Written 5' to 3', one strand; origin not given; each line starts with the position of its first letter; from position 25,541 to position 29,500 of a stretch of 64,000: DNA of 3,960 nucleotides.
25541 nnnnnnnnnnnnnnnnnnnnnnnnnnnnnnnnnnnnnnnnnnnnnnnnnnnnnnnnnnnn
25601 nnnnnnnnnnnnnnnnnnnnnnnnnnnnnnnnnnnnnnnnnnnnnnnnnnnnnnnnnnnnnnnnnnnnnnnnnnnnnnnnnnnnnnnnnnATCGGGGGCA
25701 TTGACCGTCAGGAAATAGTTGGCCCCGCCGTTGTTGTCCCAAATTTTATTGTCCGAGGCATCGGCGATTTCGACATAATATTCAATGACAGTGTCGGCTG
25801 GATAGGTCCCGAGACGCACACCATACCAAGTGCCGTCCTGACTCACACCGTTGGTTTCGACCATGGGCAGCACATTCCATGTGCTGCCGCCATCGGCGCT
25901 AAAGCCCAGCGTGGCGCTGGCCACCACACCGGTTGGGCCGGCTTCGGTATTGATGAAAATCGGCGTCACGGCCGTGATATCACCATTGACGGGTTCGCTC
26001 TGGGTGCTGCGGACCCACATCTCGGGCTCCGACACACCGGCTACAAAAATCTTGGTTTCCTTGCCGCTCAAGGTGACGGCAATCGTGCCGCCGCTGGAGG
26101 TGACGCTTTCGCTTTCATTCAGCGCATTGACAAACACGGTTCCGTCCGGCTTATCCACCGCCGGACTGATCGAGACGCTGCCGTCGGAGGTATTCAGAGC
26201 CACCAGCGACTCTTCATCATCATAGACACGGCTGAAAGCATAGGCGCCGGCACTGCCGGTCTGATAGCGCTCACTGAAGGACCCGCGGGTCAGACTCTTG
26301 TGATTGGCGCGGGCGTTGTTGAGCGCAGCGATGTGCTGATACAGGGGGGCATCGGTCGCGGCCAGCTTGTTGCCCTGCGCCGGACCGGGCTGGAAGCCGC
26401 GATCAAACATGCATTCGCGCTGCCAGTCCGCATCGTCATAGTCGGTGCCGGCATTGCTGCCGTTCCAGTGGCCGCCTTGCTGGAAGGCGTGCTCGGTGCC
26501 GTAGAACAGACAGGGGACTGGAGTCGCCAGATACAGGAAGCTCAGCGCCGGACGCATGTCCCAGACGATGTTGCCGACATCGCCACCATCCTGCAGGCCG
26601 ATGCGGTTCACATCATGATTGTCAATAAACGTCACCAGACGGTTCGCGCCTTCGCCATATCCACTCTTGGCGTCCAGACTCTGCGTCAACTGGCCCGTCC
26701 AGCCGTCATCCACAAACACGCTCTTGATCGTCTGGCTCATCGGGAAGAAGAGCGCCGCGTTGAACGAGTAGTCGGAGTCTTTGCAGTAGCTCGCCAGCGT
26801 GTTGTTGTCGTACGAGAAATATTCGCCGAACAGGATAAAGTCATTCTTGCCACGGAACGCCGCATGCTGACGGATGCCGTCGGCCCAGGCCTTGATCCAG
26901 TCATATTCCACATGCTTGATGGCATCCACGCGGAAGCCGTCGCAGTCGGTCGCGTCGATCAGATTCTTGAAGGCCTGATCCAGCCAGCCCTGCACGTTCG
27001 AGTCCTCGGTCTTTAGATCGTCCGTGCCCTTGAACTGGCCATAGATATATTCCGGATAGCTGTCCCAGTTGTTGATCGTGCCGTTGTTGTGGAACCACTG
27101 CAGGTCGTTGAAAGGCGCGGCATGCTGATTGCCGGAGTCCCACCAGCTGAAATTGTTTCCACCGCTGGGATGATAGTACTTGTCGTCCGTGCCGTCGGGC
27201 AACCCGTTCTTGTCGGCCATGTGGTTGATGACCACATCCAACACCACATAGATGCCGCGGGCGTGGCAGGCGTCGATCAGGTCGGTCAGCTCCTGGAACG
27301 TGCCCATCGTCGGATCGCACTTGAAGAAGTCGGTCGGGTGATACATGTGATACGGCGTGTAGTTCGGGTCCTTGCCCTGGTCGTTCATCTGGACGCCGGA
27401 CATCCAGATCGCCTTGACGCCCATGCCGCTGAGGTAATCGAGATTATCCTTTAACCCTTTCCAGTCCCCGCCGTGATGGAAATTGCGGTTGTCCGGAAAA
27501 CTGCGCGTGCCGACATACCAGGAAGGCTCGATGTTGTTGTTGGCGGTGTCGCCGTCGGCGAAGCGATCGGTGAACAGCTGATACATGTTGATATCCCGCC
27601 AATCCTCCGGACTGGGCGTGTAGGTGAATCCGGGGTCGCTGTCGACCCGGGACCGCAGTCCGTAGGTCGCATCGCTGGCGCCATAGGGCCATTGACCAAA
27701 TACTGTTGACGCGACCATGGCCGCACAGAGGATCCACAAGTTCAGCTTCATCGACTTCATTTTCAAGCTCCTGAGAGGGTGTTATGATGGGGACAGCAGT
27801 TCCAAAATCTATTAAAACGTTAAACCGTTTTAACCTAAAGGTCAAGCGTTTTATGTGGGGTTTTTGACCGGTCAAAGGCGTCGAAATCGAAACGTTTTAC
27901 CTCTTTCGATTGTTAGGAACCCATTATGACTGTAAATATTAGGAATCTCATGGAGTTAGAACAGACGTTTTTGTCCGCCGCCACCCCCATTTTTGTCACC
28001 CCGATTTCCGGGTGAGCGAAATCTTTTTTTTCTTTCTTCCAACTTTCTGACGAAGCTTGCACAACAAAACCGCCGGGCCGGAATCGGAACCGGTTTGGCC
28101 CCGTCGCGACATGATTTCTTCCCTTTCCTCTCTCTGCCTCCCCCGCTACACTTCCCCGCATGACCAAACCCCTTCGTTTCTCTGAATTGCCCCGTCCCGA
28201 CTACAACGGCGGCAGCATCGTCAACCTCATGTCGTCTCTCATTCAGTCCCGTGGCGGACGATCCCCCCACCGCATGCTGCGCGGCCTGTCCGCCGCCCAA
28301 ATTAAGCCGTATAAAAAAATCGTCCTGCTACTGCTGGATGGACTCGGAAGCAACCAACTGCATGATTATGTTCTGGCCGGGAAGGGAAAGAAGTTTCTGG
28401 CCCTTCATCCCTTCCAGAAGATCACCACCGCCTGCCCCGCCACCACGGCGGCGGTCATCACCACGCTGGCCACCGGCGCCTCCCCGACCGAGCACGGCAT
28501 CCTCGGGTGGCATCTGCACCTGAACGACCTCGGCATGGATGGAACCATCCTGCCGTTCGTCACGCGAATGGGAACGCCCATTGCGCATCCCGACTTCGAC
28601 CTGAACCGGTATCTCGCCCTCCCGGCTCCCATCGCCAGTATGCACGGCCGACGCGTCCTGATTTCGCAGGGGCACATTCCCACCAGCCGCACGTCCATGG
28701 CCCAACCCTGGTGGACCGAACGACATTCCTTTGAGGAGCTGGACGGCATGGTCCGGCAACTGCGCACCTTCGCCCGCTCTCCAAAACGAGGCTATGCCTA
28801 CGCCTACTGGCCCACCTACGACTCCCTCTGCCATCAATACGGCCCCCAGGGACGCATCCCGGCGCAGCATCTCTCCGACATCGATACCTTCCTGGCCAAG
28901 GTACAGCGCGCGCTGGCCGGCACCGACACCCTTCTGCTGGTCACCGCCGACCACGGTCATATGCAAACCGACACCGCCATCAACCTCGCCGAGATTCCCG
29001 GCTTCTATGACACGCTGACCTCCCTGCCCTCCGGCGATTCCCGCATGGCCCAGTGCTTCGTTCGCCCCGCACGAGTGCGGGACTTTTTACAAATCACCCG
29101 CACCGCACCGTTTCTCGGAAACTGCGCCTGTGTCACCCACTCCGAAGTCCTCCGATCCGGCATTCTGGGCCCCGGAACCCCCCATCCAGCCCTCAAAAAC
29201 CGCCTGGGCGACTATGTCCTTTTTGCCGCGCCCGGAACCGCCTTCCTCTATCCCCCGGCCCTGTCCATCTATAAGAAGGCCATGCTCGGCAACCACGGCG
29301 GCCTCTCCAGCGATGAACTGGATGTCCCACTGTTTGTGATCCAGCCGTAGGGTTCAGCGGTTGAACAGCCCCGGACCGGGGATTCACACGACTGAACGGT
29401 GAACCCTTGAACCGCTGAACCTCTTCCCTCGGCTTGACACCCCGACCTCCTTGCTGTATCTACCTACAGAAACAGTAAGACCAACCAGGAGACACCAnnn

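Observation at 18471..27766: Tandem operon of two giant secreted alpha-glucan enzymes (1802-aa GH13 then 1275-aa GH57-like) studded with repeated W-DNNGG-NY CBM-like modules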

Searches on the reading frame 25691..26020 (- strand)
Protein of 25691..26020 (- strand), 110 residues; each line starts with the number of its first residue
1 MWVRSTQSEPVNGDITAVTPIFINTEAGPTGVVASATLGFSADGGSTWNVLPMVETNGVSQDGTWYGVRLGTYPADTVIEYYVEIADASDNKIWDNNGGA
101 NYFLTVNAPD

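Call 19: search_protein_families(library=pfam, max_evalue=10, proteins=[window:25691-26020:-])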
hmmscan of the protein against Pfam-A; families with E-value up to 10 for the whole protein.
seq(110 aa): 0 families

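Call 67: search_solved_structures(query=A3, max_evalue=10, show_alignments=3)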
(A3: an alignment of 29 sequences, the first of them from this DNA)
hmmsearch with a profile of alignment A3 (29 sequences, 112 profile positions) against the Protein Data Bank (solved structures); distinct sequences matched with E-value up to 10: 57.
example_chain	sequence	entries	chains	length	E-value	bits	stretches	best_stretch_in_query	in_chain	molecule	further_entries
5f7u_A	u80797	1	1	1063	1.5e-05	28.4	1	18-90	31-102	Cycloalternan-forming enzyme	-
5i0d_A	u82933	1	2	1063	1.5e-05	28.4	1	18-90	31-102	Lmo2446 protein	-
4kmq_A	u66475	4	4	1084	1.5e-05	28.4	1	18-90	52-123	Lmo2446 protein | Alpha-xylosidase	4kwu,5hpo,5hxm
7qf7_A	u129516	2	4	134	8e-05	26.1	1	37-106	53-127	Protein phosphatase 1 regulatory subunit 3C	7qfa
4j9t_A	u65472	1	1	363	0.00018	24.9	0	17-88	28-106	designed unnatural amino acid dependent metalloprotein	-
7qm2_B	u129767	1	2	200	0.00019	24.9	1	37-106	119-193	Protein phosphatase 1 regulatory subunit 3C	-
2m83_A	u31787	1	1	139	0.00025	24.5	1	43-109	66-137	Protein phosphatase 1 regulatory subunit 3A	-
9db6_A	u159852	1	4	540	0.00098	22.6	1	12-61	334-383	BNR/Asp-box repeat protein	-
7lyu_A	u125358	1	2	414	0.0065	19.9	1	29-83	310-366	Reelin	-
4fj6_A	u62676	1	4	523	0.0074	19.7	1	12-61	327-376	glycoside hydrolase family 33, candidate sialidase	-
4bbw_A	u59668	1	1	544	0.0081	19.6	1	12-61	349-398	SIALIDASE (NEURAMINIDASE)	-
5tsp_A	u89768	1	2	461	0.012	19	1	25-52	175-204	Sialidase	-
8u5o_A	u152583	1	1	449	0.013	19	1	25-52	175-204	Exo-alpha-sialidase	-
8u2a_A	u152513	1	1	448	0.013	19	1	25-52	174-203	Exo-alpha-sialidase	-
2bf6_A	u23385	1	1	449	0.013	18.9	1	25-52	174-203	EXO-ALPHA-SIALIDASE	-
2c3v_A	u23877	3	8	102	0.36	14.3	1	36-106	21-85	ALPHA-AMYLASE G-6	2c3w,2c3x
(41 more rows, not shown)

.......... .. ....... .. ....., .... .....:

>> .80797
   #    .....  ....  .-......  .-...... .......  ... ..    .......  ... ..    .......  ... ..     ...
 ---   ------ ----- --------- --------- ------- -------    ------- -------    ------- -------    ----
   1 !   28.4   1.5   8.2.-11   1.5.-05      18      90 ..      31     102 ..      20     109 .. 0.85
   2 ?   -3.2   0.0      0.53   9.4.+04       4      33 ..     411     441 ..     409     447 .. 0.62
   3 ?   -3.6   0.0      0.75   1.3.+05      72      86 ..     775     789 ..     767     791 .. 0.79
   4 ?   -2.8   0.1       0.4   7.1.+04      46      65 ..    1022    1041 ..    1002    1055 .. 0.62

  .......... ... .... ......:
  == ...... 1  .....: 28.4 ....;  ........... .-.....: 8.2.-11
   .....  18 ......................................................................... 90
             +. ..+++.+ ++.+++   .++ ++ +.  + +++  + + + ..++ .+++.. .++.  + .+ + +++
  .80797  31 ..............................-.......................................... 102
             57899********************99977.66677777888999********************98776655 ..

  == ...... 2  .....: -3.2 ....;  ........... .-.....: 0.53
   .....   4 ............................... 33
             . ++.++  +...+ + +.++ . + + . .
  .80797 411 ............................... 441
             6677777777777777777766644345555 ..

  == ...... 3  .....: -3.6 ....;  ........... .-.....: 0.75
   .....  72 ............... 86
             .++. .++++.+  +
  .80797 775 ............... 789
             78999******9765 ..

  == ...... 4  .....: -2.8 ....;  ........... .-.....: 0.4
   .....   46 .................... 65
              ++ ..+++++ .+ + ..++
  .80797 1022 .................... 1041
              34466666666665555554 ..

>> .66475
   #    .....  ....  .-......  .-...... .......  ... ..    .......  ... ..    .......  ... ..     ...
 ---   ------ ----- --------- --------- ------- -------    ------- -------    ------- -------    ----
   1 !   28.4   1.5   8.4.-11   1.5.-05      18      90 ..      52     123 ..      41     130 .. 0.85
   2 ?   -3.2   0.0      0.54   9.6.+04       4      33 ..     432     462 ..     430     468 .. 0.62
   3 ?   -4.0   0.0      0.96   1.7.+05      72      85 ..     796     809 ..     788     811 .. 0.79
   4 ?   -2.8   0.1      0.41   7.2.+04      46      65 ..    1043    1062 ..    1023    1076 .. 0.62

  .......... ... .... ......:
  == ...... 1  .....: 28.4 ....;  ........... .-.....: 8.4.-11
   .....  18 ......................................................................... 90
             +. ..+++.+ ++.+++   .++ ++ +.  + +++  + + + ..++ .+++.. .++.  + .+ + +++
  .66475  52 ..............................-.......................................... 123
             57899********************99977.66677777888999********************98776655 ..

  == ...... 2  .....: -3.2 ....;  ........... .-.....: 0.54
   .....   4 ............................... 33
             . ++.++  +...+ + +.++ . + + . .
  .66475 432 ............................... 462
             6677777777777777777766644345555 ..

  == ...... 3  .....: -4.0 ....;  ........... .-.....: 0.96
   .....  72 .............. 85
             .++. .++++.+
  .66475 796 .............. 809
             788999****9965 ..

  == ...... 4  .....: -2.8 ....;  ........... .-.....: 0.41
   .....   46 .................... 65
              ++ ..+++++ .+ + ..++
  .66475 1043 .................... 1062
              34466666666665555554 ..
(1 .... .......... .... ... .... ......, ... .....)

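Call 68: search_protein_families(library=pfam, alignment_id=A3, max_evalue=1)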
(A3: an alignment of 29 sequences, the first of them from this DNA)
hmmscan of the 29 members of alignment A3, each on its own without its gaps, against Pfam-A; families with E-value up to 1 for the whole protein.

A. member 1, seq(110 aa): 0 families

B. families by the number of members that match (of 29 scanned): 22 families
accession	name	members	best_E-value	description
PF21471.3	Reelin_subrepeat-B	13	0.0025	Reelin subrepeat B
PF03370.18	CBM_21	10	0.0034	Carbohydrate/starch-binding module (family 21)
PF02012.26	BNR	10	0.0036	BNR/Asp-box repeat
PF00686.25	CBM_20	7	1.6e-06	Starch binding domain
PF03423.18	CBM_25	7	0.0019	Carbohydrate binding domain (family 25)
PF22681.2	Lmo2446-like_N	7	0.0038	Lmo2446-like, N-terminal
PF22184.2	CBM_56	3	0.00021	Carbohydrate binding module family 56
PF24316.1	Tli3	3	0.021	T6SS Tli3 immunity protein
PF02903.20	Alpha-amylase_N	2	0.24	Alpha amylase, N-terminal ig-like domain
PF19714.4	DUF6209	1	0.0023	Family of unknown function (DUF6209)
PF05229.21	SCPU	1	0.0081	Spore Coat Protein U domain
PF19501.5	PcRGLX_1st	1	0.031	PcRGLX-like N-terminal RIFT barrel domain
PF03404.22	Mo-co_dimer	1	0.04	Mo-co oxidoreductase dimerisation domain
PF05720.17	Dicty_CAD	1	0.05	Cell-cell adhesion domain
PF22959.3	Ig_NUP210_15th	1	0.057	NUP210 Ig-like domain 15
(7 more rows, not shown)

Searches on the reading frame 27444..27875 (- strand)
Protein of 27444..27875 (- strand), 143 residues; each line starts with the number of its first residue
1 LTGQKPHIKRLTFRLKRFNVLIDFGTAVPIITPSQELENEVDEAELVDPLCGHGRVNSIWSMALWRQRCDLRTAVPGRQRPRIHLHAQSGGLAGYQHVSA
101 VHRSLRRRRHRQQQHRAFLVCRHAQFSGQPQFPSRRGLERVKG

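Call 7: search_protein_families(library=pfam, proteins=[window:27444-27875:-], max_evalue=0.001)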
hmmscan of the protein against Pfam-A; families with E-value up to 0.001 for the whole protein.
window:27444-27875:- (143 aa): 0 families

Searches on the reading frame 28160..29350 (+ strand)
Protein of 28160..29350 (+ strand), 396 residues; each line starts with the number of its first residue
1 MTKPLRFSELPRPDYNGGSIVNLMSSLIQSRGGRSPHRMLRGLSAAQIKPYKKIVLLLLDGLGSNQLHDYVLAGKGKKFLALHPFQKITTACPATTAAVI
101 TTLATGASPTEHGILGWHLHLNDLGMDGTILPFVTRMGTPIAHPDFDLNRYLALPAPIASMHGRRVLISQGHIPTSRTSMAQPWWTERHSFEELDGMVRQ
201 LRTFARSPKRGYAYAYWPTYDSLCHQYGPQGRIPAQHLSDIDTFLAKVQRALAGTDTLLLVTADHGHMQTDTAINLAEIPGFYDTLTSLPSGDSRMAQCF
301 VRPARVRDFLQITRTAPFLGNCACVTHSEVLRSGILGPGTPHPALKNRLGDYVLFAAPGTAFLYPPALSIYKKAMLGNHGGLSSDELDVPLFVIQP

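Call 7: search_protein_families(library=pfam, proteins=[window:28160-29350:+], max_evalue=0.001)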
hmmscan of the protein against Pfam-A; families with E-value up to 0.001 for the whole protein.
window:28160-29350:+ (396 aa): 2 families
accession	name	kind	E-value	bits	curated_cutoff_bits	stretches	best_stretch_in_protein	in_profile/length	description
PF01663.27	Phosphodiest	-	2.6e-17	63.9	23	2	182-380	128-340/342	Type I phosphodiesterase / nucleotide pyrophosphatase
PF01676.23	Metalloenzyme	-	0.00033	20.7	24.3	0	220-267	157-202/252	Metalloenzyme superfamily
